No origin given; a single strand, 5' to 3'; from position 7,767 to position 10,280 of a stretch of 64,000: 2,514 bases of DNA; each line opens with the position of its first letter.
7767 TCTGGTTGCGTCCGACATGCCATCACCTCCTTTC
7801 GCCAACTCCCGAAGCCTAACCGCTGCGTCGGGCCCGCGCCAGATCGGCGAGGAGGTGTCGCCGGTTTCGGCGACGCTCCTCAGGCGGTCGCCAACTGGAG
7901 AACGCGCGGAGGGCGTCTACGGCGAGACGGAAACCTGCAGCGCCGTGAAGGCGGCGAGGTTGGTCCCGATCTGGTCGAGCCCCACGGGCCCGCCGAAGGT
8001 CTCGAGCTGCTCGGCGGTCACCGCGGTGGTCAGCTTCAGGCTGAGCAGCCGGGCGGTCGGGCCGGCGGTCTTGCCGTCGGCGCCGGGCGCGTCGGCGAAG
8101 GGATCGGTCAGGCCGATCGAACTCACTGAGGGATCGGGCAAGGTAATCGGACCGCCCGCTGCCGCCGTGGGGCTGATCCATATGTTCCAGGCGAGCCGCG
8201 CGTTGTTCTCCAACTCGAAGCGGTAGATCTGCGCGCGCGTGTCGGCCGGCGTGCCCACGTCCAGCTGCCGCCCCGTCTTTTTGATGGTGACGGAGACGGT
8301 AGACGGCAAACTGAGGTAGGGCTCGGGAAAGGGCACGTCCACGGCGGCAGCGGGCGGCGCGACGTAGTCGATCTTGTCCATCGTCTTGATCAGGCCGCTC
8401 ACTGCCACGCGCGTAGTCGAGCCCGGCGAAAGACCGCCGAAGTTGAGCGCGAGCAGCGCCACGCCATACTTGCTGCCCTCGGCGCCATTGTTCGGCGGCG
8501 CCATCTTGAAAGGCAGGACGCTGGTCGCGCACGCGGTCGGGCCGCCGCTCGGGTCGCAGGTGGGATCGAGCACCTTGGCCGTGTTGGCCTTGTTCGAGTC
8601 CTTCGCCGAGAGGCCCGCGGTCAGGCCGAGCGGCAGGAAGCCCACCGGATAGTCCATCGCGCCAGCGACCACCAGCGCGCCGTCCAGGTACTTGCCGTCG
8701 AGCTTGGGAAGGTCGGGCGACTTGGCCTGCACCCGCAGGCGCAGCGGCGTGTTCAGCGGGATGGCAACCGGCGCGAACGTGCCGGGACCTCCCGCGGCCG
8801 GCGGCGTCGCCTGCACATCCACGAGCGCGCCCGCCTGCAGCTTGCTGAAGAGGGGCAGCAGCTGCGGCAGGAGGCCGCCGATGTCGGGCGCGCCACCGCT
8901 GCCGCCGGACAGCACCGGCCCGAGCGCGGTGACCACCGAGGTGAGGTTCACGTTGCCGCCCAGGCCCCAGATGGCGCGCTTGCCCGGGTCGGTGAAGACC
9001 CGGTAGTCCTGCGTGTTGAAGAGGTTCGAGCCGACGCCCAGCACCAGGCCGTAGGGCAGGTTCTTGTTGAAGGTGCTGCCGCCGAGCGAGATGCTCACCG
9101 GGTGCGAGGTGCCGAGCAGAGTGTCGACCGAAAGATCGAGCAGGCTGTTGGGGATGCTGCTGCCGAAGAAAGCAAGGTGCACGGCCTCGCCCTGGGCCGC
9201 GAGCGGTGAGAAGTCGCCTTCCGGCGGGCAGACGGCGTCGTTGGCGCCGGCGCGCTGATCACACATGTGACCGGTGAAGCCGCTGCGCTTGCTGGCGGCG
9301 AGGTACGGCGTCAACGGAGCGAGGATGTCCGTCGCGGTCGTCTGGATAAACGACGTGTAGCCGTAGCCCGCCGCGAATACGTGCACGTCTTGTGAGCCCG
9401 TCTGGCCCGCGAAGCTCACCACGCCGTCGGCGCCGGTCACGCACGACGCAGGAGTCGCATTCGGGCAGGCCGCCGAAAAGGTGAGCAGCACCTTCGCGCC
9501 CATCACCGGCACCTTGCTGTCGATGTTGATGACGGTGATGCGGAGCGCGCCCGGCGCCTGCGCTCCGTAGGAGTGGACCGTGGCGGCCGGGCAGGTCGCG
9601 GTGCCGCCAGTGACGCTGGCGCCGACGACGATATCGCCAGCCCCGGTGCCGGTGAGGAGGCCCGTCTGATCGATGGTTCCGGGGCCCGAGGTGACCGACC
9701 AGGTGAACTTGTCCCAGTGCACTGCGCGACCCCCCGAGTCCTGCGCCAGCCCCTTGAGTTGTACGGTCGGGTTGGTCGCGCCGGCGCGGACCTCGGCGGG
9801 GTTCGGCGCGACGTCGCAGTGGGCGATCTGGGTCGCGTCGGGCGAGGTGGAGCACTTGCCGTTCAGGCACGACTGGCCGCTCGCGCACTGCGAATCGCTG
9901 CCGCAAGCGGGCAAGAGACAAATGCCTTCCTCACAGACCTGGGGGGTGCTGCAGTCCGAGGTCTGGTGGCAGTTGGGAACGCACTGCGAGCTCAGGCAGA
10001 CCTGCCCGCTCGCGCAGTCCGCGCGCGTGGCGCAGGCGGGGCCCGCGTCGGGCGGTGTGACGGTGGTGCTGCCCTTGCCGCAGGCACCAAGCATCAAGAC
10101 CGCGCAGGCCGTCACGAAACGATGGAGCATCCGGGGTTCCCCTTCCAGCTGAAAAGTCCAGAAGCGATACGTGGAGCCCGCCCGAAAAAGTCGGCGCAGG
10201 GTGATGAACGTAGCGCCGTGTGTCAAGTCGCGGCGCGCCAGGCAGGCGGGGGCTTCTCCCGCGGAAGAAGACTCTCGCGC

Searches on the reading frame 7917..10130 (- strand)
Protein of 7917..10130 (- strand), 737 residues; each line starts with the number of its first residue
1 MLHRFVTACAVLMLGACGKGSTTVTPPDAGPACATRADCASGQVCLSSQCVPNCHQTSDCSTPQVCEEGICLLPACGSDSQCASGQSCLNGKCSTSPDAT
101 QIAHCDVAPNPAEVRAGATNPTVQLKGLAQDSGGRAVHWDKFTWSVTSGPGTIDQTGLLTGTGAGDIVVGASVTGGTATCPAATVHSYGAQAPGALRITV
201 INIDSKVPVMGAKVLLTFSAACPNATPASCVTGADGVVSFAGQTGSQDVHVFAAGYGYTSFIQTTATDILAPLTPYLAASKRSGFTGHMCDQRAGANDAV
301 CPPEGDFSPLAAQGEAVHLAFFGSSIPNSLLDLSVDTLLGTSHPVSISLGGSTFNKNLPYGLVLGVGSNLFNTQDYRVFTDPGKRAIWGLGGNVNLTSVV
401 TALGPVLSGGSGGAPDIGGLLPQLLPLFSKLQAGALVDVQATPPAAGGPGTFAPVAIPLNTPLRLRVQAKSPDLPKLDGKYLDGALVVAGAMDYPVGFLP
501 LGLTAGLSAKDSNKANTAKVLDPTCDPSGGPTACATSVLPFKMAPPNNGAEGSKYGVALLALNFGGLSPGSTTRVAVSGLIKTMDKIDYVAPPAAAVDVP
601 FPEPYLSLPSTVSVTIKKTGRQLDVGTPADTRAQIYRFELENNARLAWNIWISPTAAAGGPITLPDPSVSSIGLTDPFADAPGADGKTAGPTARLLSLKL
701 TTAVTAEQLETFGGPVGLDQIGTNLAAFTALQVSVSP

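Call 8: search_protein_families(library=pfam, proteins=[window:7917-10130:-], max_evalue=0.01)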
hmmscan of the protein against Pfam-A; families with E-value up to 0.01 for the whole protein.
window:7917-10130:- (737 aa): 2 families
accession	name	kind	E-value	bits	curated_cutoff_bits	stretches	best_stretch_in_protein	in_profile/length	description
PF23416.1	DUF7107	-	0.0006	20.5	24.6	1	33-72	2-47/48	Domain of unknown function (DUF7107)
PF04706.18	Dickkopf_N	-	0.0033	18.2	25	0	75-94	32-51/51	Dickkopf N-terminal cysteine-rich region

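Call 11: find_homologous_proteins(query=window:7917-10130:-)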
Query window:7917-10130:- (737 aa): 49 proteins with E <= 0.001 among 8000 candidates.
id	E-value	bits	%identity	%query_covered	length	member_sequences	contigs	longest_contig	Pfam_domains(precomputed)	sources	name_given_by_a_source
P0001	0.0e+0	1644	100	100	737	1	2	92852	-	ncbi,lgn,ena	-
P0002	0.0e+0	1339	82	100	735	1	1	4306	-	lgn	-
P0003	0.0e+0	1308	80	100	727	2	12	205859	PF02368.25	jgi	jgi:hypothetical protein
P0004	0.0e+0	1305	81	100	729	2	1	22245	PF02368.25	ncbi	-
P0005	0.0e+0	1181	74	100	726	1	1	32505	-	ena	-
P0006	1.4e-274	931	61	100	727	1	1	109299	PF02368.25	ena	-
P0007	1.5e-263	895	59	100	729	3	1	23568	PF02368.25,PF23416.2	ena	-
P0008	1.4e-247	842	56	100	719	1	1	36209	PF02368.25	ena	-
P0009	1.7e-247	842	59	94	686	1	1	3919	PF02368.25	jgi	jgi:hypothetical protein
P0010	5.2e-242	824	58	94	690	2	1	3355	PF02368.25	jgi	jgi:hypothetical protein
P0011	5.3e-234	797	54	100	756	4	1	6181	-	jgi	jgi:hypothetical protein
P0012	1.6e-233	795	56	100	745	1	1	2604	PF02368.25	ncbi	-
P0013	8.1e-224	763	55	96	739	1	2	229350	PF23416.2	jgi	jgi:hypothetical protein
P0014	8.6e-223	760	53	98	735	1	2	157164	PF02368.25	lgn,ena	-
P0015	1.0e-219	750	52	100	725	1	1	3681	PF02368.25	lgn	-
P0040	5.3e-174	599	46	100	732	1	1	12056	-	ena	-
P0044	1.2e-160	555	43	96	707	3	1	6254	-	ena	-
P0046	2.1e-155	537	43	99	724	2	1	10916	-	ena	-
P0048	8.8e-137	476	41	99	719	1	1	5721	PF02369.23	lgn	-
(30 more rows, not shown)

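Call 13: find_related_loci(query=A2, collection=genome_contigs, flank=4000)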
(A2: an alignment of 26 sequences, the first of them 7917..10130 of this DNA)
Query A2 (737 aa) in genome_contigs; peptide patterns used: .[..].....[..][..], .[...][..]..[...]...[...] (x = any residue, [..] = any of these).
39 stretches matched a pattern; 9 encode a relative of the query (tblastn E <= 1e-3); 9 distinct loci.
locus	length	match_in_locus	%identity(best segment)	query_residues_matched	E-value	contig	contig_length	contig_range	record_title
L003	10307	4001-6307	76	3-737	0e+0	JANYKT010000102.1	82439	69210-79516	MAG: Deltaproteobacteria bacterium isolate GL140_5_metabinner_43_sub GL140_5_k141_195778, whole genome shotgun sequence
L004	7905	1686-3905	53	2-735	0e+0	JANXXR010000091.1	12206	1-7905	MAG: Deltaproteobacteria bacterium isolate GL140_3_metabat_160_sub GL140_3_k141_384268, whole genome shotgun sequence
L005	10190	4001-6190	53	9-737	0e+0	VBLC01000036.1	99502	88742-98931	MAG: Deltaproteobacteria bacterium isolate DP_25 14_0927_12_20cm_scaffold_34, whole genome shotgun sequence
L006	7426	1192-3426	53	1-735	0e+0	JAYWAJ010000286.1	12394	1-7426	MAG: Deltaproteobacteria bacterium isolate GL92_UP_metabat_154 GL92_UP_metabat_154_285, whole genome shotgun sequence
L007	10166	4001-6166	43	9-731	2e-167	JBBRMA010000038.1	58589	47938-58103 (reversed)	MAG: Myxococcales bacterium isolate La1_maxbin2.464 LA1C_X2.464_k141_2564259L_58589_cov_28.9791, whole genome shotgun se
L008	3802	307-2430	44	9-735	2e-163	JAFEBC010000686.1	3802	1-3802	MAG: Deltaproteobacteria bacterium isolate SZAS-2 LIN-364__686__length-3802, whole genome shotgun sequence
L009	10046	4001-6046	42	25-735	1e-148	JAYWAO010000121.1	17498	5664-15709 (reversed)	MAG: Deltaproteobacteria bacterium isolate GL93_DN_concoct_103_sub GL93_DN_concoct_103_sub_120, whole genome shotgun seq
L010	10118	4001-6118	39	28-735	3e-124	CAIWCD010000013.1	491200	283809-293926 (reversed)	MAG: uncultured delta proteobacterium isolate Umea1_bin-0479 genome assembly, contig: bin-0479:13/53, whole genome shotg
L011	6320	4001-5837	44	46-735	3e-129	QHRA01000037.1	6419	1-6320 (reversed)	MAG: Verrucomicrobia bacterium isolate AV114 14_0919_09_20cm_scaffold_7881_curated, whole genome shotgun sequence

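Call 14: find_related_loci(query=A2, collection=metagenome_contigs, flank=4000)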
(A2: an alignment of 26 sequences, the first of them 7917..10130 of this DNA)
Query A2 (737 aa) in metagenome_contigs; peptide patterns used: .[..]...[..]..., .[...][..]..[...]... (x = any residue, [..] = any of these).
238 stretches matched a pattern; 28 encode a relative of the query (tblastn E <= 1e-3); 28 distinct loci.
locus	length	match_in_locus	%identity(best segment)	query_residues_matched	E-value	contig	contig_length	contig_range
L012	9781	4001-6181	80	1-737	0e+0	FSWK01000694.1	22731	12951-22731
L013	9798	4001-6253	51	1-736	0e+0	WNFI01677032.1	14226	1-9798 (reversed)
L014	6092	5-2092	54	44-737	0e+0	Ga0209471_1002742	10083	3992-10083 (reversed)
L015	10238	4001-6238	51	4-735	0e+0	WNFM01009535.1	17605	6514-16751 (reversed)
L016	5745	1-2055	55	59-730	0e+0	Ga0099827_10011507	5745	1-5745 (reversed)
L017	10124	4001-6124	50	19-735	0e+0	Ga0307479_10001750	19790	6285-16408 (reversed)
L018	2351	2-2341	50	1-671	0e+0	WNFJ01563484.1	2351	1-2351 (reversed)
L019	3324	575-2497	44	49-735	4e-163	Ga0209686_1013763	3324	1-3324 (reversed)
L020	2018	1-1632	51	195-735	8e-165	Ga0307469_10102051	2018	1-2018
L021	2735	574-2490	44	49-735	2e-159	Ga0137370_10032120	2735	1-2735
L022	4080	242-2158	43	46-735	2e-154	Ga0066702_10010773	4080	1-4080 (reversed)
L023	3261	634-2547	43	49-735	4e-156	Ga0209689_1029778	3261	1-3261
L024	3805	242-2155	43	46-735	4e-154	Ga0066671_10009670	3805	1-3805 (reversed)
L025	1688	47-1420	56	270-735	6e-157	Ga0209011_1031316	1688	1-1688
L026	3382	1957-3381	53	2-479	9e-148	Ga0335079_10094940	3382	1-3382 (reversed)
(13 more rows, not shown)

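Call 18: find_encoding_contigs(protein=P0005, flank=3000, max_places=3)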
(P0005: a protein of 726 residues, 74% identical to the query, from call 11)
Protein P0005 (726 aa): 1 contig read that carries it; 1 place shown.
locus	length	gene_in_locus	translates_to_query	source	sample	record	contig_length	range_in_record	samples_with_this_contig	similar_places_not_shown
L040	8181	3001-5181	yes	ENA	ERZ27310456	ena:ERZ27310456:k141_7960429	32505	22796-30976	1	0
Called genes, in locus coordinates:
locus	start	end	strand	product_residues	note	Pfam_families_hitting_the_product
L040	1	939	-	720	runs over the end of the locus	PF01464:SLT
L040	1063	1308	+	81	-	-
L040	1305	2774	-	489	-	PF00188:CAP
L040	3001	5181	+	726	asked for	-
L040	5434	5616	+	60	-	PF02416:TatA_B_E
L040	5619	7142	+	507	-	PF00672:HAMP (weak), PF00512:HisKA, PF02518:HATPase_c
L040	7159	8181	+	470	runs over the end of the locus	PF00072:Response_reg, PF00158:Sigma54_activat, PF14532:Sigma54_activ_2, PF00004:AAA (weak), PF07724:AAA_2 (weak), PF07728:AAA_5 (weak), PF25601:AAA_lid_14, PF02954:HTH_8 (weak)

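Call 19: find_encoding_contigs(protein=P0006, flank=3000, max_places=3)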
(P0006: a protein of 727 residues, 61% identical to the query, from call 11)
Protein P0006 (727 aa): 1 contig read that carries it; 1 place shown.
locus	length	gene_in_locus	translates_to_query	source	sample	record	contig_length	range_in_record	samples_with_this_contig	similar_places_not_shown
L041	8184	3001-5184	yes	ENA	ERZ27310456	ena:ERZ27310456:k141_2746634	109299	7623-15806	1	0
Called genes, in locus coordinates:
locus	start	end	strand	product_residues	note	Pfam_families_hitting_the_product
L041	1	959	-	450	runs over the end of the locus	-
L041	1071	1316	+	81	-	-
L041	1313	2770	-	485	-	PF00188:CAP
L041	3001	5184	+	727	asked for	PF02368:Big_2 (weak)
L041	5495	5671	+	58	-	PF02416:TatA_B_E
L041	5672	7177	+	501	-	PF00672:HAMP (weak), PF00512:HisKA, PF02518:HATPase_c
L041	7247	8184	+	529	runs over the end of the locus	PF00072:Response_reg, PF00158:Sigma54_activat, PF14532:Sigma54_activ_2, PF00004:AAA, PF07724:AAA_2 (weak), PF07728:AAA_5 (weak), PF25601:AAA_lid_14, PF02954:HTH_8 (weak)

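Call 20: find_encoding_contigs(protein=P0007, flank=3000, max_places=3)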
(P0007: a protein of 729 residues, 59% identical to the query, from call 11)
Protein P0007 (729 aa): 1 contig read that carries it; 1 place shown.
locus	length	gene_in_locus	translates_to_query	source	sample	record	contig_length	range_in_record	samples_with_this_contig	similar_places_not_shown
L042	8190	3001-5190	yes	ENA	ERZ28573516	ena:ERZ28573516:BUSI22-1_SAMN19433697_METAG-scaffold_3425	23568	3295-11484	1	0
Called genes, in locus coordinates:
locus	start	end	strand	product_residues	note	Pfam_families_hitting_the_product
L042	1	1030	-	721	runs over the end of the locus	PF01464:SLT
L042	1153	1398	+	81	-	-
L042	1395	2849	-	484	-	PF00188:CAP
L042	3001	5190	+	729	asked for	PF23416:DUF7107 (faint), PF02368:Big_2 (weak)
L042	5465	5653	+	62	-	PF02416:TatA_B_E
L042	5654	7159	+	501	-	PF00672:HAMP (weak), PF00512:HisKA, PF02518:HATPase_c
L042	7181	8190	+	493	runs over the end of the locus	PF00072:Response_reg, PF00158:Sigma54_activat, PF14532:Sigma54_activ_2, PF07724:AAA_2 (weak), PF00004:AAA (weak), PF07728:AAA_5 (weak), PF25601:AAA_lid_14, PF02954:HTH_8 (weak)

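Call 21: find_encoding_contigs(protein=P0008, flank=3000, max_places=3)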
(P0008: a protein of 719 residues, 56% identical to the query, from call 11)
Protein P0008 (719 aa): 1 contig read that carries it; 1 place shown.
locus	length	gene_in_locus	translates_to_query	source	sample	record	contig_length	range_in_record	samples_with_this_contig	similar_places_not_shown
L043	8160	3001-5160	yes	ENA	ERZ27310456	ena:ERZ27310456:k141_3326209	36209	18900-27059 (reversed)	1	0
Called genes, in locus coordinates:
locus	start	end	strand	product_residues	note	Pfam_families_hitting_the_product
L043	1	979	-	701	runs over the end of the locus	PF13432:TPR_16 (weak), PF01464:SLT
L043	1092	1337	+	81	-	-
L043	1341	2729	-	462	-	PF00188:CAP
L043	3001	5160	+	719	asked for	PF02368:Big_2 (weak)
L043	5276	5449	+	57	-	PF02416:TatA_B_E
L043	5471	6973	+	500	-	PF00672:HAMP, PF00512:HisKA, PF02518:HATPase_c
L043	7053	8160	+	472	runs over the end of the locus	PF00072:Response_reg, PF00158:Sigma54_activat, PF14532:Sigma54_activ_2, PF00004:AAA (weak), PF07724:AAA_2 (weak), PF07728:AAA_5 (faint), PF25601:AAA_lid_14, PF02954:HTH_8 (weak)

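Call 24: find_encoding_contigs(protein=P0040, flank=3000, max_places=3)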
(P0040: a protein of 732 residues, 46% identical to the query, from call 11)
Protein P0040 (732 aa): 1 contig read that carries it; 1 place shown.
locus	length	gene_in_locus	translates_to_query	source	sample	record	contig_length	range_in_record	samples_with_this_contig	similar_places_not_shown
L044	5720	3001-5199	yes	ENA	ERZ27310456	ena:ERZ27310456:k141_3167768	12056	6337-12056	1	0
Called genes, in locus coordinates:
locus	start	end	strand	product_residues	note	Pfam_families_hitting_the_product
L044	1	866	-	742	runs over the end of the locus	PF13432:TPR_16 (faint), PF01464:SLT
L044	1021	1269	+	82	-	-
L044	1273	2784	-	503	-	PF00188:CAP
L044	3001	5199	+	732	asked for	-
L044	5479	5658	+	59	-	PF02416:TatA_B_E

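Call 25: find_encoding_contigs(protein=P0044, flank=3000, max_places=3)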
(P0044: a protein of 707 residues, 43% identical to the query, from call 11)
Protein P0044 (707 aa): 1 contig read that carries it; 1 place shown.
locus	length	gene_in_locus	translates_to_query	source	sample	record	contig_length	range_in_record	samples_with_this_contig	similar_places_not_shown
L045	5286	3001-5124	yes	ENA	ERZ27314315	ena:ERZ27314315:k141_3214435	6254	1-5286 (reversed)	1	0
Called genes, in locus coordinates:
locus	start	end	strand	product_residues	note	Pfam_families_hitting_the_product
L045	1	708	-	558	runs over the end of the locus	?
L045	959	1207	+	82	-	-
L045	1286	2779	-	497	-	PF00188:CAP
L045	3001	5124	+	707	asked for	-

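Call 26: find_encoding_contigs(protein=P0046, flank=3000, max_places=3)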
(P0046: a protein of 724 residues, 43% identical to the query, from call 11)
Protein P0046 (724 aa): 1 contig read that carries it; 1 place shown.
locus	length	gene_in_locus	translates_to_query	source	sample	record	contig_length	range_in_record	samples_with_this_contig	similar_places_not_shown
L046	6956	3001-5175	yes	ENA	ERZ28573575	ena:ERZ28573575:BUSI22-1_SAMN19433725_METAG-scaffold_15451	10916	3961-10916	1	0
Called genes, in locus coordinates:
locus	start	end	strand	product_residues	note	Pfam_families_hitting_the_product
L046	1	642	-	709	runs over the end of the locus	PF01464:SLT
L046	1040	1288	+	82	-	-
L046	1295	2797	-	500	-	PF00188:CAP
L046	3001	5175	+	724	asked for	-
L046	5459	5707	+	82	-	PF02416:TatA_B_E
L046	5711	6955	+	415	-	?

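Call 27: find_encoding_contigs(protein=P0048, flank=3000, max_places=3)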
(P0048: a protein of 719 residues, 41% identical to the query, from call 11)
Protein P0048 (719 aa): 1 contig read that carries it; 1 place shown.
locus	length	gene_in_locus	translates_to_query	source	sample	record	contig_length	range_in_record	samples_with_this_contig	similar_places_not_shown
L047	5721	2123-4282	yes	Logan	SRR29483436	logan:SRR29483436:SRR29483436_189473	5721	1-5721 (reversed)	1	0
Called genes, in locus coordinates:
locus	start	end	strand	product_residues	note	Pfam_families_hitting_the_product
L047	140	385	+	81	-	-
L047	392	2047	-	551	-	PF00188:CAP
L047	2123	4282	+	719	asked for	PF02369:Big_1 (faint)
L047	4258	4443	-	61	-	-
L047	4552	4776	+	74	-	PF02416:TatA_B_E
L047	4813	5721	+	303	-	?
